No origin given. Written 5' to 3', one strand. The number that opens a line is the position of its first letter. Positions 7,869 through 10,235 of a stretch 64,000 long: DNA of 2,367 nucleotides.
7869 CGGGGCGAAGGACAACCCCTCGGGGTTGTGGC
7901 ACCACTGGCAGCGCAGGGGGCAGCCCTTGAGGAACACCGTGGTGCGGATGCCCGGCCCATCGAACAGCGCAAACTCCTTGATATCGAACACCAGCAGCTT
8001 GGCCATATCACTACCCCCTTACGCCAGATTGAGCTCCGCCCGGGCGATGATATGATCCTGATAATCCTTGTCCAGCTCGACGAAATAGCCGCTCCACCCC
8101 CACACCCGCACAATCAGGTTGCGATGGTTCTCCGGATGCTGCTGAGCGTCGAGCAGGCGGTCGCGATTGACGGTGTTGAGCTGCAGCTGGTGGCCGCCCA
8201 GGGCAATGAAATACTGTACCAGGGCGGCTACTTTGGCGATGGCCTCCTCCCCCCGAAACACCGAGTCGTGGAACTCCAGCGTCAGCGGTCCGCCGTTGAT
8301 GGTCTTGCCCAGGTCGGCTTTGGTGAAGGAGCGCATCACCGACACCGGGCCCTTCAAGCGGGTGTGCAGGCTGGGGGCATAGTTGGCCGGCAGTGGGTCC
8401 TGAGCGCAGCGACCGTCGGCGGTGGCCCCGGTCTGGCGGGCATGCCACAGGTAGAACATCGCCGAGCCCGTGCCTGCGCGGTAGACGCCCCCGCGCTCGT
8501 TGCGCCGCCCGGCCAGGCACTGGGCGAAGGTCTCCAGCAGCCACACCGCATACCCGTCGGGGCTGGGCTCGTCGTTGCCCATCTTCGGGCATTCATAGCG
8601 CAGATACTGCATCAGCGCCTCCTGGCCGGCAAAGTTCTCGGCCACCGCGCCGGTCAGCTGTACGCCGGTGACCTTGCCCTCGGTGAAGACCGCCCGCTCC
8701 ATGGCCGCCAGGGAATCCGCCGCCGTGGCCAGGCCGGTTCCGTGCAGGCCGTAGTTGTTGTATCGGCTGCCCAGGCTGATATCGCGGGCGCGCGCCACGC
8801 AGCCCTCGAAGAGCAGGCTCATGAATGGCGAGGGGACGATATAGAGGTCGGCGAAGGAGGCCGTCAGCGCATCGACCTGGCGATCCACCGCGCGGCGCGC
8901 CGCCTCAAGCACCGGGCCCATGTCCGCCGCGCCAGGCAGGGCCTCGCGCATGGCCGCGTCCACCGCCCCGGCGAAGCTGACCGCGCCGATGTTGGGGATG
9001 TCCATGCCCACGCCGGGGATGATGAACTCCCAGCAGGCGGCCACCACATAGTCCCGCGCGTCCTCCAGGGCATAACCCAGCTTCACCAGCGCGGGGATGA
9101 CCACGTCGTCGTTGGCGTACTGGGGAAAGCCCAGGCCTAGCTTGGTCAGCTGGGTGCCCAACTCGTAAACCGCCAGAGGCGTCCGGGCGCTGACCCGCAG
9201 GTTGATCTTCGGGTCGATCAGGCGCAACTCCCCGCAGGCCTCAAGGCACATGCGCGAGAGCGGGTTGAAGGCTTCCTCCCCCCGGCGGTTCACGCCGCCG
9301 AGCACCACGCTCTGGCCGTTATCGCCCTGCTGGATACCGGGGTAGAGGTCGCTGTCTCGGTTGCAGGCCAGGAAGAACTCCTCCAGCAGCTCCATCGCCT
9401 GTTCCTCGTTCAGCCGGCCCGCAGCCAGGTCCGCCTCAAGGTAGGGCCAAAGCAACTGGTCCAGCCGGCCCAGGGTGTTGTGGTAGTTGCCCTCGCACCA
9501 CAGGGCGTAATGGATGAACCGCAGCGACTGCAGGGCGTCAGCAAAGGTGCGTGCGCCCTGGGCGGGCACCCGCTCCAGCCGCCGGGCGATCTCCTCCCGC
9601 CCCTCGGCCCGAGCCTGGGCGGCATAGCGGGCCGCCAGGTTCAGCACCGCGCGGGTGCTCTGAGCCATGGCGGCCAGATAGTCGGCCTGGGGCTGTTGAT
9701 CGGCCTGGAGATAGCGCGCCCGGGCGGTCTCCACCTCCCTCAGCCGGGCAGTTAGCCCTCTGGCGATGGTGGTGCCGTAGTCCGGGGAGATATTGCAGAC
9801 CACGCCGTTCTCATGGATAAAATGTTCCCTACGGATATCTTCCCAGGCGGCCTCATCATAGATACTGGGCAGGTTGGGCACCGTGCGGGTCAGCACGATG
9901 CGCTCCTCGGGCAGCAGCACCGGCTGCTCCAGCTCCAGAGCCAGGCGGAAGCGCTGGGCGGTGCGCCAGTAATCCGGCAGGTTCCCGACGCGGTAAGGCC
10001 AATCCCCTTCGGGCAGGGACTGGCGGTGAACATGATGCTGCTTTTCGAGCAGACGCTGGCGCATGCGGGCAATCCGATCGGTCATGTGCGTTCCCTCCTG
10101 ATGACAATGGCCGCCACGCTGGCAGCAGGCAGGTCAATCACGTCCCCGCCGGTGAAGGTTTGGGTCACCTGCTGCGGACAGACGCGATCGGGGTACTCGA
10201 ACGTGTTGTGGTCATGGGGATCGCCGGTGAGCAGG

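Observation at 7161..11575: Short, unassigned glycyl-radical enzyme and its activase, translationally coupled to a GH51 arabinofuranosidase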

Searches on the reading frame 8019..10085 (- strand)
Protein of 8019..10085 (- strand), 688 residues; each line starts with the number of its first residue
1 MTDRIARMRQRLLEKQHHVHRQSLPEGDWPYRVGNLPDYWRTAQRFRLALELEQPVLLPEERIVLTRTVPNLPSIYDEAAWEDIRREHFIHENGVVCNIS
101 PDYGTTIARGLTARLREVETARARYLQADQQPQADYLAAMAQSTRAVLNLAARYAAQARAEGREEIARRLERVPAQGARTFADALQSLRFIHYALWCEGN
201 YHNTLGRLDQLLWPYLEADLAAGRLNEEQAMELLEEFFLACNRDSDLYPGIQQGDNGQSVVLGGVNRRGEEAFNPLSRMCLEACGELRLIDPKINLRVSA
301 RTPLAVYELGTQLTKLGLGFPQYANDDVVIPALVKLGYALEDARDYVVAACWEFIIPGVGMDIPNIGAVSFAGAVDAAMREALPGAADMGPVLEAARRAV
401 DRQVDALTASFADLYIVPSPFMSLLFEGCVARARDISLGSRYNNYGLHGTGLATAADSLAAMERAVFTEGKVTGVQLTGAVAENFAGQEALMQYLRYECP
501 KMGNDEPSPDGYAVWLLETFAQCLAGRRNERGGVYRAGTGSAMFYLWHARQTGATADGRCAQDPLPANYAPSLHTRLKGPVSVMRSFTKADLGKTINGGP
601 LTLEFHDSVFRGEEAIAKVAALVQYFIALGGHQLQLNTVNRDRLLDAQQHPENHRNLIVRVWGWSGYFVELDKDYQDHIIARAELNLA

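Call 6: search_protein_families(library=pfam, proteins=[window:8019-10085:-])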
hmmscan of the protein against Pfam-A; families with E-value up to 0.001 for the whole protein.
window:8019-10085:- (688 aa): 2 families
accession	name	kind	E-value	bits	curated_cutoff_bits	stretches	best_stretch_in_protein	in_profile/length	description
PF02901.20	PFL-like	-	4.7e-97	326.6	24.3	1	81-540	138-638/647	Pyruvate formate lyase-like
PF01228.26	Gly_radical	-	7.7e-20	71.8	22.2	1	570-669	6-106/106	Glycine radical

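Call 7: search_protein_families(library=ncbifam, proteins=[window:8019-10085:-])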
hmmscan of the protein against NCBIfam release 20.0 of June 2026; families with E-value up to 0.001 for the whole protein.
window:8019-10085:- (688 aa): 12 families
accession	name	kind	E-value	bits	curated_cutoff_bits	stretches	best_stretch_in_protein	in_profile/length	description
TIGR01774.1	PFL2-3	subfamily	3.9e-99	333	678.2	1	101-686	160-785/786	formate C-acetyltransferase/glycerol dehydratase family glycyl radical enzyme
NF043068.1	glycl_HYPD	equivalog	1.3e-87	294.7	1100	2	416-685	513-782/784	trans-4-hydroxy-L-proline dehydratase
NF048009.1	SfplDhtHpfGKleb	equivalog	3.1e-78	263.7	1000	2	416-686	547-823/824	(2S)-3-sulfopropanediol dehydratase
NF007437.0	PRK09983.1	equivalog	2.8e-74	250.6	1109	1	100-684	158-762/765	formate C-acetyltransferase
TIGR04394.1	choline_CutC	equivalog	5.7e-72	243.4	1050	2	416-685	517-786/789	choline trimethylamine-lyase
NF048011.1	SfplDhtHpsGDes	equivalog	2.7e-70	237.7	1000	2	419-684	549-818/821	(2S)-3-sulfopropanediol dehydratase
NF033718.1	indole_decarb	equivalog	1.2e-62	212.3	1100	2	416-686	573-867/868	indoleacetate decarboxylase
NF033715.1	glycyl_HPDL_Lrg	equivalog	5.4e-49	166.8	1150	2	150-354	296-510/901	4-hydroxyphenylacetate decarboxylase large subunit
TIGR01255.1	pyr_form_ly_1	equivalog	5.6e-18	64.8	994.2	1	450-683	512-739/744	formate C-acetyltransferase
NF038360.1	rad_fix_GrcA3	exception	1.4e-15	57.1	158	1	615-683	5-73/78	autonomous glycyl radical cofactor GrcA3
NF008341.1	PRK11127.1-1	equivalog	3.6e-08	33.3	145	1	634-683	26-75/80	autonomous glycyl radical cofactor GrcA2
TIGR04365.1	spare_glycyl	equivalog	2.5e-05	24.5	170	1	629-683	67-121/126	autonomous glycyl radical cofactor GrcA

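Call 8: find_homologous_proteins(query=window:8019-10085:-)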
Query window:8019-10085:- (688 aa): 6207 proteins with E <= 0.001 among 8000 candidates; the best 120 are listed.
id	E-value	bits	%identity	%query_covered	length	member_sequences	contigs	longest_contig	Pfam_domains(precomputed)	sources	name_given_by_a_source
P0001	1.4e-282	957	63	100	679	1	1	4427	PF02901.21,PF01228.27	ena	-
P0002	2.3e-281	953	62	100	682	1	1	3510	PF02901.21,PF01228.27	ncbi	-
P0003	9.1e-281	951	62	100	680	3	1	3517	PF02901.21,PF01228.27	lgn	-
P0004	8.2e-280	948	61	100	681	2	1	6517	PF02901.21,PF01228.27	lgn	-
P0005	1.6e-279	947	62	100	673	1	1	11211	PF02901.21,PF01228.27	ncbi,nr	ncbi:MAG: pyruvate formate lyase family protein [Eubacteriales bacterium]|nr:pyruvate formate lyase 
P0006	2.2e-279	946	63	100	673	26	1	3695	PF02901.21,PF01228.27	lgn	-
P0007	1.3e-278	944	61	100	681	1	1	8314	PF02901.21,PF01228.27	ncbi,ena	-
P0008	1.9e-278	943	61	100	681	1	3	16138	PF02901.21,PF01228.27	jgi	-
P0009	1.6e-277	940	61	100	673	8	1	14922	PF02901.21,PF01228.27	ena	-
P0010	2.6e-277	940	61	100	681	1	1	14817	PF02901.21,PF01228.27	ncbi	-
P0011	6.3e-277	938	62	100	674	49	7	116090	PF02901.21,PF01228.27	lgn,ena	-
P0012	8.0e-277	938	60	100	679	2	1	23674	PF02901.21,PF01228.27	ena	-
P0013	1.7e-276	937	60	100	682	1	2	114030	PF02901.21,PF01228.27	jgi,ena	-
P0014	3.9e-276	936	60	100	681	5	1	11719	PF02901.21,PF01228.27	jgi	-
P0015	6.3e-276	935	61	100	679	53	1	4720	PF02901.21,PF01228.27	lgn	-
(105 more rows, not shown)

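Call 9: search_solved_structures(query=window:8019-10085:-, show_alignments=2)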
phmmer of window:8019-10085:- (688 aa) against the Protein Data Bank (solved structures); distinct sequences matched with E-value up to 0.001: 36.
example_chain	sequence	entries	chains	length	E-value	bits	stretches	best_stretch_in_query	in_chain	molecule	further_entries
1r8w_A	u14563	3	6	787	1.2e-73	251.6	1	92-684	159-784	glycerol dehydratase | B12-independent glycerol dehydratase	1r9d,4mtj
8id0_A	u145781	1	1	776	2.2e-71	244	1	156-685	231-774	formate C-acetyltransferase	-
9f3w_A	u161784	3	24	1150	3.6e-71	243.3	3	416-684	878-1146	Choline trimethylamine-lyase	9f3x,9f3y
5i2a_A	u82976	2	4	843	5.8e-70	239.4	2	93-486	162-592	Diol-dehydratase | Diol dehydratase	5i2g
8yjo_A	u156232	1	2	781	6.9e-69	235.8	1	148-683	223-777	Probable dehydratase PflD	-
9rco_A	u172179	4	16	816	1e-68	235.2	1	94-684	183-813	Glycyl radical protein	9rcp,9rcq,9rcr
6vxc_A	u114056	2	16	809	2.1e-64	221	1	110-684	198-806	Trans-4-hydroxy-L-proline dehydratase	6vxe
8id7_A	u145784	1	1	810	1.2e-63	218.5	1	144-684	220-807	Probable dehydratase YbiW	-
8yjn_A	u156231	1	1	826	1.2e-63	218.5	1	147-684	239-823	Probable dehydratase YbiW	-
2f3o_A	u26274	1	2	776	3.3e-63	217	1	96-683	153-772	pyruvate formate-lyase 2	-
6xs4_A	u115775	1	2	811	1.7e-62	214.7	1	151-685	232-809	Formate C-acetyltransferase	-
5a0z_A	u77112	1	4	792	5.1e-62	213.1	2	416-684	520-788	CHOLINE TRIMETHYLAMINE LYASE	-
5a0u_A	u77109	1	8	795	5.1e-62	213.1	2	416-684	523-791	CHOLINE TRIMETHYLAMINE LYASE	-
9ht9_A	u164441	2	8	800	1.3e-61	211.8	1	148-685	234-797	Choline trimethylamine-lyase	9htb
9r0v_A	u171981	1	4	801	1.3e-61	211.7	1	148-685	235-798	Choline trimethylamine-lyase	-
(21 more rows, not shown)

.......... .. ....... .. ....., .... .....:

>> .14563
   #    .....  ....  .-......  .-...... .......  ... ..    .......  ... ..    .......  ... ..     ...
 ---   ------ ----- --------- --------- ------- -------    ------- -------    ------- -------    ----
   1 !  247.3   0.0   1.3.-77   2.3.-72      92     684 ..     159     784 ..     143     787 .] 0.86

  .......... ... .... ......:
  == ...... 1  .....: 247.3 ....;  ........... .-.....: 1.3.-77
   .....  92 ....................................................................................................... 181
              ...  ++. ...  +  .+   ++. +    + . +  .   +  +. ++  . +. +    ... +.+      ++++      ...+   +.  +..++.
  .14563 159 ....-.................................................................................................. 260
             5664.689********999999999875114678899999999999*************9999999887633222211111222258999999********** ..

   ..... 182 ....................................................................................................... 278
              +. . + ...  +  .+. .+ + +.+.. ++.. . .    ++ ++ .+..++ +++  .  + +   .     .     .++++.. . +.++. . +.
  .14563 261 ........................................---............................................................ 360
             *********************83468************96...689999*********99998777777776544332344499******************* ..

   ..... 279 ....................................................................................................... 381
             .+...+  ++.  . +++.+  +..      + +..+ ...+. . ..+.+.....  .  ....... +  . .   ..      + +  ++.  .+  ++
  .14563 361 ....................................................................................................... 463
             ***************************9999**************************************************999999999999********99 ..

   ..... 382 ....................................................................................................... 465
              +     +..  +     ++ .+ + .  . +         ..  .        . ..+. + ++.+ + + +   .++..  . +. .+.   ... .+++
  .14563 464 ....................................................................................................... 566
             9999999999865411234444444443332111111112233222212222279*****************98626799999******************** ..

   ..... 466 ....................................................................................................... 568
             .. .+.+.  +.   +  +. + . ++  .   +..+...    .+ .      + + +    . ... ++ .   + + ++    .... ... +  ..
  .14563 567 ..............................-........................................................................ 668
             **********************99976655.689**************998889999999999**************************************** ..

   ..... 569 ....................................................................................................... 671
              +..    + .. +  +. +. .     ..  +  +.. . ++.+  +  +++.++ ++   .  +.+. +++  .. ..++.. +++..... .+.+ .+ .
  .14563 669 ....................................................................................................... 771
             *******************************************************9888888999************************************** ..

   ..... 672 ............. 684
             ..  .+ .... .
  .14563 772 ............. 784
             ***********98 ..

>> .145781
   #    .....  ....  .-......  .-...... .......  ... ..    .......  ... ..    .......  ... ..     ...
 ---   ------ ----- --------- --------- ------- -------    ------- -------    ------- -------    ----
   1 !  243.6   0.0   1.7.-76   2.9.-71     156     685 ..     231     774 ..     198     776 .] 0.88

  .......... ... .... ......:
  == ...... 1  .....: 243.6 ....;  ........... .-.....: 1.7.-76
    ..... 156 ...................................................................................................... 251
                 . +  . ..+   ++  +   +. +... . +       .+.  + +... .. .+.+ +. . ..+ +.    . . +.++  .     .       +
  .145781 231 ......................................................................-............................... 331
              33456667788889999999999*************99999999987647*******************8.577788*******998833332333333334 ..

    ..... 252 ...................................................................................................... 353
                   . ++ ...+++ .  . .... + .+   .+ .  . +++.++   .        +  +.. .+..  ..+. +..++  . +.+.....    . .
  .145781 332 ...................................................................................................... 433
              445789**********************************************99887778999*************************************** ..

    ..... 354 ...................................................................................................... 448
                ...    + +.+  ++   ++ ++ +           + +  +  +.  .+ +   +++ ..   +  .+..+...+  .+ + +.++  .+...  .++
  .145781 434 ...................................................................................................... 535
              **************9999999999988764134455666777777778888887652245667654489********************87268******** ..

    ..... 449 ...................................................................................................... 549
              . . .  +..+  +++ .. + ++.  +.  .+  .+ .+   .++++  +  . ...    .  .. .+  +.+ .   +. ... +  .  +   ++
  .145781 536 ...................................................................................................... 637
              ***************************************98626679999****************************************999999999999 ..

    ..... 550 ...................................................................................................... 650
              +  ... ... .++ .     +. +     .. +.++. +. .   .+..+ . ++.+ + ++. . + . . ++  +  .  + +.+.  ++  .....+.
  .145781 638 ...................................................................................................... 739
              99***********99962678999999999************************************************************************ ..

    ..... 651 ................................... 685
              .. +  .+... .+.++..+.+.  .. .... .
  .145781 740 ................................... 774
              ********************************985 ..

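Call 11: find_related_loci(query=A1, collection=genome_contigs, flank=10000)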
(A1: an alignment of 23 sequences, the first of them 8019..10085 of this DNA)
Query A1 (688 aa) in genome_contigs; peptide patterns used: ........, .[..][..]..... (x = any residue, [..] = any of these).
599 stretches matched a pattern (row limit reached: there are more); 585 encode a relative of the query (tblastn E <= 1e-3); the best 80 are kept; 80 distinct loci.
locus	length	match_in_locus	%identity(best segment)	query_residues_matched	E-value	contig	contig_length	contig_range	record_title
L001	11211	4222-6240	62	1-687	0e+0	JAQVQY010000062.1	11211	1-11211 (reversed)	MAG: Eubacteriales bacterium isolate STF1_238 NODE_17943_length_11211_cov_4.052869_Sandtown_F1, whole genome shotgun seq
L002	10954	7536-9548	61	1-685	0e+0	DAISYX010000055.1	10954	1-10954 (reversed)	MAG TPA_asm: Clostridia bacterium isolate CTOTU19819 NODE_5103_length_10954_cov_7.098816, whole genome shotgun sequence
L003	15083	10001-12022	62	1-687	0e+0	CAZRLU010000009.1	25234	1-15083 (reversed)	MAG TPA_asm: uncultured Oscillospiraceae bacterium isolate SRP278969_co1_432 genome assembly, contig: NODE_2079_length_2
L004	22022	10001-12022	61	1-687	0e+0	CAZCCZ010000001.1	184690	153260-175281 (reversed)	MAG TPA_asm: uncultured Oscillospiraceae bacterium isolate SRP192927_co3_319 genome assembly, contig: NODE_42_length_184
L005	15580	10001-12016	60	1-685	0e+0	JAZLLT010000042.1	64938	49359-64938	MAG: Clostridia bacterium isolate T1900044956_TA20190011.MAGScoT_cleanbin_000046 SGB_3840_k141_912336, whole genome shot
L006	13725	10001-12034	60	1-685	0e+0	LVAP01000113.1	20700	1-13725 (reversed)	MAG: Clostridiales bacterium Firm_10 Firm_10_contig_87361, whole genome shotgun sequence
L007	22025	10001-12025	61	1-688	0e+0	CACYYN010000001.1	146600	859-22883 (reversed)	MAG: Ruminococcaceae bacterium isolate RUG12393 genome assembly, contig: RUG12393_asm_1, whole genome shotgun sequence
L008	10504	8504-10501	60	1-673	0e+0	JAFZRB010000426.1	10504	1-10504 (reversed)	MAG: Clostridia bacterium isolate RGIG8020 Water_buffalos_Rumen-1__c1259743, whole genome shotgun sequence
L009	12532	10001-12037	60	1-687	0e+0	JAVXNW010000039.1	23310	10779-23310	MAG: Clostridia bacterium isolate CGS6M2-bin40 NODE_39_length_23310_cov_18.171609, whole genome shotgun sequence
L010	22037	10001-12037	59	1-686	0e+0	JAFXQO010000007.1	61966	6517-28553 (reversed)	MAG: Clostridia bacterium isolate RGIG6655 Sheep_Rumen-1__c142531, whole genome shotgun sequence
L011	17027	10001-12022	61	1-687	0e+0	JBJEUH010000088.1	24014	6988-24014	MAG: Candidatus Ventricola sp. isolate FUKU06_bin.010 NODE_356_length_24014_cov_15.127217, whole genome shotgun sequence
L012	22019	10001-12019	59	1-686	0e+0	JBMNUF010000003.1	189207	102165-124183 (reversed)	MAG: Christensenellales bacterium isolate SBF912SR6HQ0020 scaffold_110_c1, whole genome shotgun sequence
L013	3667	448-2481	59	1-685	0e+0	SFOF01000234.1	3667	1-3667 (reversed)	MAG: Clostridiales bacterium isolate W3P12.070 Contig12510, whole genome shotgun sequence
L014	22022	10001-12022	61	1-687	0e+0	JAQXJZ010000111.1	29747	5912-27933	MAG: bacterium isolate SUG1264 k141_9427503, whole genome shotgun sequence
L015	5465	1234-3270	57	1-685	0e+0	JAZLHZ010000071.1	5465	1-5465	MAG: Clostridia bacterium isolate T1900044979_TA20190041.MAGScoT_cleanbin_000053 SGB_4078_k141_2161220, whole genome sho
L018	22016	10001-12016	59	1-685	0e+0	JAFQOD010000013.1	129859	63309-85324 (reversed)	MAG: Clostridia bacterium isolate RGIG1997 Goat_Colon-1__c139180, whole genome shotgun sequence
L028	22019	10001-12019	57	1-687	0e+0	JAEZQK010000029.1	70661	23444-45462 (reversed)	MAG: Bacillota bacterium isolate OH_CFB_89 k127_1462131, whole genome shotgun sequence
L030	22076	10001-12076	53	1-687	0e+0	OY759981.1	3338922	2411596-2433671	MAG: Prolixibacteraceae bacterium isolate a65ce3e3-c5f4-4774-b918-da8a2197b833 genome assembly, chromosome: 1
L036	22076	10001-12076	51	1-687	0e+0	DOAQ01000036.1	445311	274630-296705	MAG TPA_asm: Prolixibacteraceae bacterium isolate UBA12447 contig_268, whole genome shotgun sequence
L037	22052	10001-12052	56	1-685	0e+0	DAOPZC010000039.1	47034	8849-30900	MAG TPA_asm: Kiritimatiellia bacterium isolate AMR_MDS_1298 NODE_615_length_47034_cov_17.307244, whole genome shotgun se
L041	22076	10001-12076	54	1-688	0e+0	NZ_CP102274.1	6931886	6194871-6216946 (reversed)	Hungatella hathewayi strain DSM 13479 chromosome, complete genome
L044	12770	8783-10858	55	1-687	0e+0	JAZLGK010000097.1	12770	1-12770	MAG: Candidatus Limivicinus sp. isolate T1900044997_TA20190059.MAGScoT_cleanbin_000029 SGB_4255_k141_2030291, whole geno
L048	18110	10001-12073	52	1-687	0e+0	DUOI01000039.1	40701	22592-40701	MAG TPA_asm: Clostridiales bacterium isolate AS08sgBPME_164 88512_AS08, whole genome shotgun sequence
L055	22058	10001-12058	52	1-687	0e+0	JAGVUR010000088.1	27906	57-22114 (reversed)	MAG: Verrucomicrobia bacterium isolate WAS_Bin_30 WAS_Bin_30_scaffold_640, whole genome shotgun sequence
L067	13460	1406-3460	54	1-687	0e+0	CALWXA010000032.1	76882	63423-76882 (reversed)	MAG: uncultured Oscillospiraceae bacterium isolate E02__bin1 genome assembly, contig: E02__k127_1835698, whole genome sh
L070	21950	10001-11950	54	36-685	0e+0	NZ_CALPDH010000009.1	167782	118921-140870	Acetatifactor aquisgranensis strain DSM 110981 NODE_9_length_167782_cov_139.541481, whole genome shotgun sequence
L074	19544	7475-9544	50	1-687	0e+0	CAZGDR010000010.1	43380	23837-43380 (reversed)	MAG TPA_asm: uncultured Spirochaetaceae bacterium isolate binchicken_co88_620 genome assembly, contig: NODE_913_length_4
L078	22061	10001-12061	53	1-684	0e+0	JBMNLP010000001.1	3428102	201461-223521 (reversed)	MAG: Christensenellales bacterium isolate SBF912LR0HQ0047 contig_5287, whole genome shotgun sequence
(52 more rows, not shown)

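Call 32: find_encoding_contigs(protein=window:8019-10085:-, flank=10000, max_places=5)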
Protein window:8019-10085:- (688 aa): no gene with exactly this product is on record in the collection.

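Call 36: predict_structure(alignment_id=A1)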
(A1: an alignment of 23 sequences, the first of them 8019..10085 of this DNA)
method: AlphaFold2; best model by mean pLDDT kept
length: 688 residues; sequences in the alignment: 23
mean_pLDDT: 81.1   pTM: 0.85
mean pLDDT of the five models: 81.1, 78.2, 77.8, 73.2, 66.2
residues with pLDDT >= 90: 287; 70-90: 248; 50-70: 76; < 50: 77
segments of 3 or more residues with pLDDT < 50: 249-257, 549-575, 655-688
pLDDT, mean of each block of 10 residues (from residue 1): 92 87 86 91 95 93 90 89 90 79 94 98 98 98 98 98 97 98 97 84 82 97 97 94 61 50 90 93 81 84 88 68 88 89 86 82 78 87 96 97 91 89 94 90 83 81 94 93 86 82 74 87 90 81 49 40 37 48 65 66 68 79 85 75 57 50 40 44 34
secondary structure, 60 per line:
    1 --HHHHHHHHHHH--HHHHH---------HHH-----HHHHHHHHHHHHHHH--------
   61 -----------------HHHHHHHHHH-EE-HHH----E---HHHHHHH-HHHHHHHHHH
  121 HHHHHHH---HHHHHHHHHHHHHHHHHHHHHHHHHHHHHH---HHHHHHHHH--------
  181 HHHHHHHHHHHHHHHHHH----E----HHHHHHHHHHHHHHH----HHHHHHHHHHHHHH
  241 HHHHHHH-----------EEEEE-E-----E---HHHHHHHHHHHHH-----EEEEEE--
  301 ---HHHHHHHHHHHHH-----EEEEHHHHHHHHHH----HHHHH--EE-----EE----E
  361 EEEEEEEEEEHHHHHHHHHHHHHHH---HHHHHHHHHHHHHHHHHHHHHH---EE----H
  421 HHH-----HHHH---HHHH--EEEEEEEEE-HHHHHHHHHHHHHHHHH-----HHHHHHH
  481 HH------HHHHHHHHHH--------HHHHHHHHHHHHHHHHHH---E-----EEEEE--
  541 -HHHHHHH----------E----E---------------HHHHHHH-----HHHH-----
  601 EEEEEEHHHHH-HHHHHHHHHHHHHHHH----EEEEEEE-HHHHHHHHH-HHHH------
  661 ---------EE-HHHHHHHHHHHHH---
elements in order (helices of 4 or more, strands of 3 or more residues): H3-13 H16-20 H38-52 H78-87 H103-109 H111-127 H131-160 H164-172 H181-198 H208-222 H227-247 E259-263 H275-287 E293-298 H304-316 E322-325 H326-335 H340-344 E360-370 H371-385 H389-410 H420-423 H429-432 H436-439 E442-450 H452-468 H474-482 H489-498 H507-524 E534-538 H542-548 H580-586 H592-595 E601-606 H607-611 H613-628 E633-639 H641-649 H651-654 H673-685
